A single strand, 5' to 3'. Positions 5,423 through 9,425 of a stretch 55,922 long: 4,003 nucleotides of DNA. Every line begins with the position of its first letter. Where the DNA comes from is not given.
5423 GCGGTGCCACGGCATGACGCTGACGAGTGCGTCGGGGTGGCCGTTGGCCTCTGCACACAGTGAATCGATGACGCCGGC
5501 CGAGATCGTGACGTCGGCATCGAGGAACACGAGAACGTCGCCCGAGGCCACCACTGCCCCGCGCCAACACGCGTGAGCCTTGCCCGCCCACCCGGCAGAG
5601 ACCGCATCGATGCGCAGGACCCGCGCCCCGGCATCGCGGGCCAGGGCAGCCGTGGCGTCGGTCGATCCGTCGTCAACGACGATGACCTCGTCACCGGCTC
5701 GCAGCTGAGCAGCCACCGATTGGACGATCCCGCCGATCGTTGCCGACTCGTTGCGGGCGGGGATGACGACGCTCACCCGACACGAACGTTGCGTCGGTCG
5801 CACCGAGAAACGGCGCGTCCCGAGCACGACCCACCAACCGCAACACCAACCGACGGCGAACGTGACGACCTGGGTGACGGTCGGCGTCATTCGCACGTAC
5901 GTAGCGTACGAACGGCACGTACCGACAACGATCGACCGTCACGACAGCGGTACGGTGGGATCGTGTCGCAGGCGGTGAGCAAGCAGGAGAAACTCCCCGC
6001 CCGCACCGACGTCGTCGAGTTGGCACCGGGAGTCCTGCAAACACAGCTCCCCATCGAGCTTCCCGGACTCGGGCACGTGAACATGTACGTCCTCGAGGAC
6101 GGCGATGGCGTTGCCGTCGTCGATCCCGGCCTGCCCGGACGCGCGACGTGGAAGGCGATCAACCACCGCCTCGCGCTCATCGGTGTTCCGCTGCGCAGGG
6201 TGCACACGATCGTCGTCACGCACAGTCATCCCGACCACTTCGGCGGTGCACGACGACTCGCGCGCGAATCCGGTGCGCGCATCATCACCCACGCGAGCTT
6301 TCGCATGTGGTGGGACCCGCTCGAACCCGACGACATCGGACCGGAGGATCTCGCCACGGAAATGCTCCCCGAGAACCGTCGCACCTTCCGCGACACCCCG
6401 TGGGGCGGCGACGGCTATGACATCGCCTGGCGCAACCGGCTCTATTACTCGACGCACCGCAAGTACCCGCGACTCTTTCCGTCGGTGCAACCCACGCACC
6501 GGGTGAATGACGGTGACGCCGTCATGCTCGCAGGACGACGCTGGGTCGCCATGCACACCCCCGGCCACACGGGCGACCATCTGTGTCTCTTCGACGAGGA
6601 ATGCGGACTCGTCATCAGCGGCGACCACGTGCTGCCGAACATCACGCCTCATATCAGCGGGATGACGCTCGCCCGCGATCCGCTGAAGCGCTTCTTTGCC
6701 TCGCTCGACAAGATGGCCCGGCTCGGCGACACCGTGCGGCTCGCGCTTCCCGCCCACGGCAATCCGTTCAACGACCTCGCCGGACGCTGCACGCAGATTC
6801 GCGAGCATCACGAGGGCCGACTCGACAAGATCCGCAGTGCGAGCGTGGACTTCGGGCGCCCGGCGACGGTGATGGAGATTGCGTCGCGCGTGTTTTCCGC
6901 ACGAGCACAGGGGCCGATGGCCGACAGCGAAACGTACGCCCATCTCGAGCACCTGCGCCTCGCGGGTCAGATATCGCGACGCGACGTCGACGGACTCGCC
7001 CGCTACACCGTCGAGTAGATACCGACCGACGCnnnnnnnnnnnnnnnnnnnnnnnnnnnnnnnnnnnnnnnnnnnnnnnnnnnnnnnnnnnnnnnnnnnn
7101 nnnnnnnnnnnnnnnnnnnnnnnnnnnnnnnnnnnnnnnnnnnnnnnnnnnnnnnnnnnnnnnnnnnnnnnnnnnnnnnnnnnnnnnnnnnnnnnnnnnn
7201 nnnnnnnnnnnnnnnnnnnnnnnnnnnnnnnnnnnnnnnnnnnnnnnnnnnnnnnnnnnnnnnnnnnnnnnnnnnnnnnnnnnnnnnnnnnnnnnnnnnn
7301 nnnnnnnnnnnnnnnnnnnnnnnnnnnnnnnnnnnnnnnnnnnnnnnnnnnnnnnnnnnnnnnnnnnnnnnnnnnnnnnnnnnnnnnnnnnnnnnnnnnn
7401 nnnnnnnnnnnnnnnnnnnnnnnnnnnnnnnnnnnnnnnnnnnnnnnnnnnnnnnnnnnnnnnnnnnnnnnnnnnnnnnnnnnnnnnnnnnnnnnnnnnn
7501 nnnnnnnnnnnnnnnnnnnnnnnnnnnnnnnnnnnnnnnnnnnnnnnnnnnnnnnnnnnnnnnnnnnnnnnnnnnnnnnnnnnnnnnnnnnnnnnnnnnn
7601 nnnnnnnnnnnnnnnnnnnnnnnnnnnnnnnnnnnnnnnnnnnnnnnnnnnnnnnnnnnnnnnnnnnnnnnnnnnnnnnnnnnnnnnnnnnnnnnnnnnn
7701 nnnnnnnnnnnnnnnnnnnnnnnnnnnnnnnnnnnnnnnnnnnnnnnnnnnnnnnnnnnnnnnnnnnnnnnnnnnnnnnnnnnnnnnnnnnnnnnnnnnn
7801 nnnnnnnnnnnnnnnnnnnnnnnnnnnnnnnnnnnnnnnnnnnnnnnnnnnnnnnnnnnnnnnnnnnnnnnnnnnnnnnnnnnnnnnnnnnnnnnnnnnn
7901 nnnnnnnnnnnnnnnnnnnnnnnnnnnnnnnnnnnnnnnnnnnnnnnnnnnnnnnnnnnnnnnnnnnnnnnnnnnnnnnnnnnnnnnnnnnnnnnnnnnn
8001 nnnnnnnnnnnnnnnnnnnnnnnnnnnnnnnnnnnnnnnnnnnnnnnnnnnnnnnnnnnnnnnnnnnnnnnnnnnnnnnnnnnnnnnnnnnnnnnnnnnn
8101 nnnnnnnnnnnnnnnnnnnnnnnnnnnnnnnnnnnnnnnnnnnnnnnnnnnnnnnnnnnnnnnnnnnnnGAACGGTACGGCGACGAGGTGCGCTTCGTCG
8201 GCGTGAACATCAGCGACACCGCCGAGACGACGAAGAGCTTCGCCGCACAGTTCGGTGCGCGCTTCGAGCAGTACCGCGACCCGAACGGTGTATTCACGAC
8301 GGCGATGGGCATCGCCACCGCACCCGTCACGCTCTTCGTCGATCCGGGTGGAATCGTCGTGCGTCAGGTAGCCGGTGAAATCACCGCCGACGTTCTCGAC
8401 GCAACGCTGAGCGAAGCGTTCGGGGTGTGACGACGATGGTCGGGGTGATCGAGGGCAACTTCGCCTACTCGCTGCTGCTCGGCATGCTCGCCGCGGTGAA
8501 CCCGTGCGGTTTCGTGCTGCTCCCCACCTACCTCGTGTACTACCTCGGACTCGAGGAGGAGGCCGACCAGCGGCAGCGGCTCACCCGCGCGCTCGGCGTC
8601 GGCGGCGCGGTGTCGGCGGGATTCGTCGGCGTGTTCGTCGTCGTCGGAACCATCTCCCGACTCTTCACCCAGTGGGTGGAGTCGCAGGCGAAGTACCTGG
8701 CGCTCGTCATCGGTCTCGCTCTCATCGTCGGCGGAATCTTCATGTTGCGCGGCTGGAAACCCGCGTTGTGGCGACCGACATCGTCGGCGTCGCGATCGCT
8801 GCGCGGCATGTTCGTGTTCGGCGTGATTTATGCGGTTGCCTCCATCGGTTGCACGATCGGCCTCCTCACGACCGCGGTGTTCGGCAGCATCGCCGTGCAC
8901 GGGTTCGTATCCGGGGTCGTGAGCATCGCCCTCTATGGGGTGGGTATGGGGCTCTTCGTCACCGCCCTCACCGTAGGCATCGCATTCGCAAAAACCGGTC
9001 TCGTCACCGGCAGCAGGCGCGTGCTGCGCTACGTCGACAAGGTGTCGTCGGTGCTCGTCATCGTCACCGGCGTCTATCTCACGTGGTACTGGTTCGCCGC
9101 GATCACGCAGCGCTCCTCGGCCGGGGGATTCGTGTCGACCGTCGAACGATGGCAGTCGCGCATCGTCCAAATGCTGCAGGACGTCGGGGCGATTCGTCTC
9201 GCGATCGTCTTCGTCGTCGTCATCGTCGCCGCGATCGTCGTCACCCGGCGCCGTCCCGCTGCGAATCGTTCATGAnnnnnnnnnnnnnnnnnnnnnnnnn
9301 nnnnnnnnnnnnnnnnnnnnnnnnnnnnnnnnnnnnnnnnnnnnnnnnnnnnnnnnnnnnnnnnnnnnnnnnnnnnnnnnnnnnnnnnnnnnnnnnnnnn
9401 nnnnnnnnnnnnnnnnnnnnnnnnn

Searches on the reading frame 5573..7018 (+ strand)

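Call 35: search_protein_families(library=pfam, proteins=[window:5573-7018:+], max_evalue=0.001)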
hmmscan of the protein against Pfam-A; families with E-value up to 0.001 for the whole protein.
window:5573-7018:+ (481 aa): 3 families
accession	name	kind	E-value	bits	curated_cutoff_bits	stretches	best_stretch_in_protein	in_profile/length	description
PF00753.33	Lactamase_B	-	9e-32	111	22.7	1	165-388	2-191/196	Metallo-beta-lactamase superfamily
PF19583.5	ODP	-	6.1e-05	23.4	27.2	1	169-241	3-73/194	ODP family beta lactamase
PF12706.13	Lactamase_B_2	-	0.00025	21.1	27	1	198-240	20-63/200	Beta-lactamase superfamily domain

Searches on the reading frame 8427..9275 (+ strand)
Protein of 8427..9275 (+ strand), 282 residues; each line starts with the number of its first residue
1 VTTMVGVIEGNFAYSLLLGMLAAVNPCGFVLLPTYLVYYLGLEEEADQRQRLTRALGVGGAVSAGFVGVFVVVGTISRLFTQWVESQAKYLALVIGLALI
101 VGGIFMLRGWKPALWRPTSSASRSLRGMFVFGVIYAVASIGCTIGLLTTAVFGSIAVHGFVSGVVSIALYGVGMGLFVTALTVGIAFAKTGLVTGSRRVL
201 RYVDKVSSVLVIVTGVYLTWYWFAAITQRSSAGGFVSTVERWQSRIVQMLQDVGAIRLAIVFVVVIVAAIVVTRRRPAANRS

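Call 34: search_protein_families(library=pfam, proteins=[window:8427-9275:+], max_evalue=0.001)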
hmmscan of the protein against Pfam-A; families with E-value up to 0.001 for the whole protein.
window:8427-9275:+ (282 aa): 1 family
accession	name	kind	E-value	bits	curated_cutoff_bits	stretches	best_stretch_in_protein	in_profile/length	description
PF02683.22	DsbD_TM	-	0.00035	20.4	27.1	1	14-189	7-187/219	Cytochrome C biogenesis protein transmembrane domain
